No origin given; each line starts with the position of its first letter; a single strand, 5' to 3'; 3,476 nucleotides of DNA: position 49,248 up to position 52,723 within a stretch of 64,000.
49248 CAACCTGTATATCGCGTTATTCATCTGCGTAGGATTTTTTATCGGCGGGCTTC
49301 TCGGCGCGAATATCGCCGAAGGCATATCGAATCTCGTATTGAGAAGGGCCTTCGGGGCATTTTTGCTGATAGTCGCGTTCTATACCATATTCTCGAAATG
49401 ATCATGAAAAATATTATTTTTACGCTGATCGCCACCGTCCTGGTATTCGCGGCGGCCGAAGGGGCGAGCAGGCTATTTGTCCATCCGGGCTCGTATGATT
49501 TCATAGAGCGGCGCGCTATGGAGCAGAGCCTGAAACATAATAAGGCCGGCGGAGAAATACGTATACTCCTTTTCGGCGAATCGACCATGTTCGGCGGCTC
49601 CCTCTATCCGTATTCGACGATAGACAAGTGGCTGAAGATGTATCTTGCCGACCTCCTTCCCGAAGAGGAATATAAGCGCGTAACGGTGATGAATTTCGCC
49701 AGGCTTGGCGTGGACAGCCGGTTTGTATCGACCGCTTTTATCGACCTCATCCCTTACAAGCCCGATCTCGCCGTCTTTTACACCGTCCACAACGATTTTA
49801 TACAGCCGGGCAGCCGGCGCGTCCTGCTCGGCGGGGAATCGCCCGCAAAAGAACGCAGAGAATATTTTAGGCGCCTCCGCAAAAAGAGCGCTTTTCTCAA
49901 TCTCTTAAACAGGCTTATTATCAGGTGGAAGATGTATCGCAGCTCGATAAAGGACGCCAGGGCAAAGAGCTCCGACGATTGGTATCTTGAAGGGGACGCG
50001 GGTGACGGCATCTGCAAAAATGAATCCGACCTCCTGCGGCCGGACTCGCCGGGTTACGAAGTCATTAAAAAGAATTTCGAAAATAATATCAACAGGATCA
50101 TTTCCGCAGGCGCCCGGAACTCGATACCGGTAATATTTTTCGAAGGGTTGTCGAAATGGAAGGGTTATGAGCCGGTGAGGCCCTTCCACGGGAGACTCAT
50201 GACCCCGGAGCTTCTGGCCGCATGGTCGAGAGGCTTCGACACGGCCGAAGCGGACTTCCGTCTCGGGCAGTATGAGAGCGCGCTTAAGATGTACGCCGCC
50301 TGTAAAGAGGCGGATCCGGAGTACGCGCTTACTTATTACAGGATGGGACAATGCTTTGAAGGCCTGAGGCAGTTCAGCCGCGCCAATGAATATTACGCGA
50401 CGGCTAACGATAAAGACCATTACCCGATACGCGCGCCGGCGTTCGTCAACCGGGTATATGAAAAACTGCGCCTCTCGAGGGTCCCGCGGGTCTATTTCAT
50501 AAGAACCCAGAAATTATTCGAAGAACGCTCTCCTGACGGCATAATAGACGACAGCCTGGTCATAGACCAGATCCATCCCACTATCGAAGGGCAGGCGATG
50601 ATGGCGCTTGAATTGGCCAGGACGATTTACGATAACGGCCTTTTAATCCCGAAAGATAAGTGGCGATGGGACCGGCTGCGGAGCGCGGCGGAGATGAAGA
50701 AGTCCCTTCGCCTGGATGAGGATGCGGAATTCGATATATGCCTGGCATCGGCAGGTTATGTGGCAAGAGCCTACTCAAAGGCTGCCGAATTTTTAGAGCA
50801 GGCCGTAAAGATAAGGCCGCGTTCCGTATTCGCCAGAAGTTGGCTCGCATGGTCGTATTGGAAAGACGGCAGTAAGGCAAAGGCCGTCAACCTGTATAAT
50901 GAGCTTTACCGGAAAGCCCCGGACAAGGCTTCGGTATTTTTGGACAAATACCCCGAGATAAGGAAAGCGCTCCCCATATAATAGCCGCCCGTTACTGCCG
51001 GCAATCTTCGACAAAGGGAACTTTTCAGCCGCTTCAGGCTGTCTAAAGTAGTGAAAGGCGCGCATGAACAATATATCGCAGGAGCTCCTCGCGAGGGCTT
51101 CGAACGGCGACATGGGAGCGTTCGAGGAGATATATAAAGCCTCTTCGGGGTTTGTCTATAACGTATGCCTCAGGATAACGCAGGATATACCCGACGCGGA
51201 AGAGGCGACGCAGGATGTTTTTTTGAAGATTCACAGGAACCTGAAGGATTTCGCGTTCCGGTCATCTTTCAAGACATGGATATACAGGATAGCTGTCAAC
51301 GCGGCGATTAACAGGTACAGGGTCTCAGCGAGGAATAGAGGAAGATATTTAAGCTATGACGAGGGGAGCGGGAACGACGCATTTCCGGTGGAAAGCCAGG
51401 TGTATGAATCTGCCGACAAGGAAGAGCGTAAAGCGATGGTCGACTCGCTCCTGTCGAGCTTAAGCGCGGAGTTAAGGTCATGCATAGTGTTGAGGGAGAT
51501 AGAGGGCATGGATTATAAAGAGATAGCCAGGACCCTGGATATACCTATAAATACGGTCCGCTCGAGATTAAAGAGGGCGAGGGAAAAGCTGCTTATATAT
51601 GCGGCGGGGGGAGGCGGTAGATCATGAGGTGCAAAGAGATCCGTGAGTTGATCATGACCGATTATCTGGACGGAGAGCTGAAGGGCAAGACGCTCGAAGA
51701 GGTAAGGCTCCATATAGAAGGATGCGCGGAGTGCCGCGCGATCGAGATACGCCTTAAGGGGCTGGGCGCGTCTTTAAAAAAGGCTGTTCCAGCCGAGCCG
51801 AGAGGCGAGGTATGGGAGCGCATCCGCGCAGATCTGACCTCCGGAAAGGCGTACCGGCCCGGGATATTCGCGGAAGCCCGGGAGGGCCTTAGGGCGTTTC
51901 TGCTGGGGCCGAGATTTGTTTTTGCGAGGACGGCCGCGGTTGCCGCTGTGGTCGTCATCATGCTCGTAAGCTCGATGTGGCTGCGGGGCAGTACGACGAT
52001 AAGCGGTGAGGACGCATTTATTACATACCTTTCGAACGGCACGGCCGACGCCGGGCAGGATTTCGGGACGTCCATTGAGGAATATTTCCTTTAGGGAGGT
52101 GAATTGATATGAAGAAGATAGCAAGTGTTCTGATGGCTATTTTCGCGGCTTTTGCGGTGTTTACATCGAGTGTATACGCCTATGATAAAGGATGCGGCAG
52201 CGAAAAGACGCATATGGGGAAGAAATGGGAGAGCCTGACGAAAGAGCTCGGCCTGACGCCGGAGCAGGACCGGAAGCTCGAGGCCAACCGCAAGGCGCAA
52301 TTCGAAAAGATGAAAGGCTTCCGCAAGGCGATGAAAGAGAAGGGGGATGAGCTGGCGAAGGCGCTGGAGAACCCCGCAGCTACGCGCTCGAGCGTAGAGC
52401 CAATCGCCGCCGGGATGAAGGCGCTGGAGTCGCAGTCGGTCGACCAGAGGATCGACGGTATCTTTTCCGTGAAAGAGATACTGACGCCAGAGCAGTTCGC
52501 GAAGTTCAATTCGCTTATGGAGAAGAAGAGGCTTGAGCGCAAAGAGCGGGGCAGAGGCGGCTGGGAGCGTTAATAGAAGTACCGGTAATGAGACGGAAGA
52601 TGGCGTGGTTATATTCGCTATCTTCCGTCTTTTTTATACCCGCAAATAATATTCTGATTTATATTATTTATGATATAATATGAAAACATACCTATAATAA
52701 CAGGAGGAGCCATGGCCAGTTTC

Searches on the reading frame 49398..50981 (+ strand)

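Call 8: search_protein_families(library=pfam, proteins=[window:49398-50981:+])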
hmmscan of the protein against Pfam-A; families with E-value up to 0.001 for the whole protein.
window:49398-50981:+ (527 aa): 9 families
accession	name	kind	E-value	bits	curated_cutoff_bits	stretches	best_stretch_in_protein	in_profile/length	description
PF14559.12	TPR_19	-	5.8e-09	36.6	25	0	457-510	5-58/68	Tetratricopeptide repeat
PF07719.23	TPR_2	-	4.3e-08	33.1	27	0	479-509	3-33/34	Tetratricopeptide repeat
PF13428.12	TPR_14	-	1.8e-06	28.5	23.5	0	283-318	8-43/44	Tetratricopeptide repeat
PF13414.12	TPR_11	-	5.5e-06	26.4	26.8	0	285-319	3-37/42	TPR repeat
PF13432.12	TPR_16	-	5.2e-05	24.1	32.7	0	457-510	11-64/65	Tetratricopeptide repeat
PF13174.12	TPR_6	-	5.4e-05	24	26.3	0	482-509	5-32/33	Tetratricopeptide repeat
PF13181.12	TPR_8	-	0.00044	20.6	25.7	0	288-308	13-33/34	Tetratricopeptide repeat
PF13424.12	TPR_12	-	0.00045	20.8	30.1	0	283-336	10-71/77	Tetratricopeptide repeat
PF00657.28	Lipase_GDSL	-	0.0009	19.9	23.6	0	337-405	143-207/208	GDSL-like Lipase/Acylhydrolase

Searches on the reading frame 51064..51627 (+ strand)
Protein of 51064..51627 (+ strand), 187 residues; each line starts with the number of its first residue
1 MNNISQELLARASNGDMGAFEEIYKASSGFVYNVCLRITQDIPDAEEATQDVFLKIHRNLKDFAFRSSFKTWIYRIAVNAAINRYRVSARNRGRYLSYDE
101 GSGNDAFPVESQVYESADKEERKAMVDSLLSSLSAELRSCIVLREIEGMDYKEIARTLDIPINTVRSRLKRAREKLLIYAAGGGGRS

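Call 52: search_protein_families(library=pfam, proteins=[window:51064-51627:+], max_evalue=0.01)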
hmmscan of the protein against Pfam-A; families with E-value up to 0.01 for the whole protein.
window:51064-51627:+ (187 aa): 10 families
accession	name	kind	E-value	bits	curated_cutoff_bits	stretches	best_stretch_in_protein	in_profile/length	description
PF08281.18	Sigma70_r4_2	-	2.7e-17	62.6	25.7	1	125-176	3-54/54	Sigma-70, region 4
PF04542.20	Sigma70_r2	-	8.7e-15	54.7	24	1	24-89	2-69/71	Sigma-70 region 2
PF04545.22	Sigma70_r4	-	1.3e-11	44.3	24.1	1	129-176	1-48/50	Sigma-70, region 4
PF25787.1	HTH_SB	-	3.3e-05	24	43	1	133-167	7-41/53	Sleeping Beauty transposase HTH domain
PF13384.12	HTH_23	-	3.6e-05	23.9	24.6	1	133-173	2-42/50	Homeodomain-like domain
PF07638.17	Sigma70_ECF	-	8e-05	23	21.1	1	114-176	115-179/185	ECF sigma factor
PF13556.12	HTH_30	-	0.0002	21.5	27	1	148-175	12-39/59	PucR C-terminal helix-turn-helix domain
PF12840.13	HTH_20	-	0.0053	17.1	27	0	143-170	10-40/51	Helix-turn-helix domain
PF00196.25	GerE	-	0.0054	16.8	23.5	1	140-176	8-45/57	Bacterial regulatory proteins, luxR family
PF13412.12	HTH_24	-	0.0084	16.1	21.9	0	148-174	17-43/48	Winged helix-turn-helix DNA-binding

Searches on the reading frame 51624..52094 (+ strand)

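Call 52: search_protein_families(library=pfam, proteins=[window:51624-52094:+], max_evalue=0.01)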
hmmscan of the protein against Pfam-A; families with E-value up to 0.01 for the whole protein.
window:51624-52094:+ (156 aa): 1 family
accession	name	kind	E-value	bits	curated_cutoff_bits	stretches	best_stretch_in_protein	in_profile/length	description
PF13490.11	zf-HC2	-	1.2e-09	38.5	22.2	1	3-38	1-35/35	Putative zinc-finger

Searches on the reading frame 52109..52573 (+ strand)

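Call 52: search_protein_families(library=pfam, proteins=[window:52109-52573:+], max_evalue=0.01)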
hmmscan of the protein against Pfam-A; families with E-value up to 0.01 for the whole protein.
window:52109-52573:+ (154 aa): 3 families
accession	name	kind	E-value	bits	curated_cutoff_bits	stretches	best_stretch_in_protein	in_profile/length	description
PF13801.11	Metal_resist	-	8e-13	49.1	29.2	1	5-131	1-124/125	Heavy-metal resistance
PF07813.17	LTXXQ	-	7.7e-09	36.6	24.3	1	36-137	2-100/100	LTXXQ motif family protein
PF16231.10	DUF4890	-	0.00078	20.4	29.7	1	38-133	18-109/109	Domain of unknown function (DUF4890)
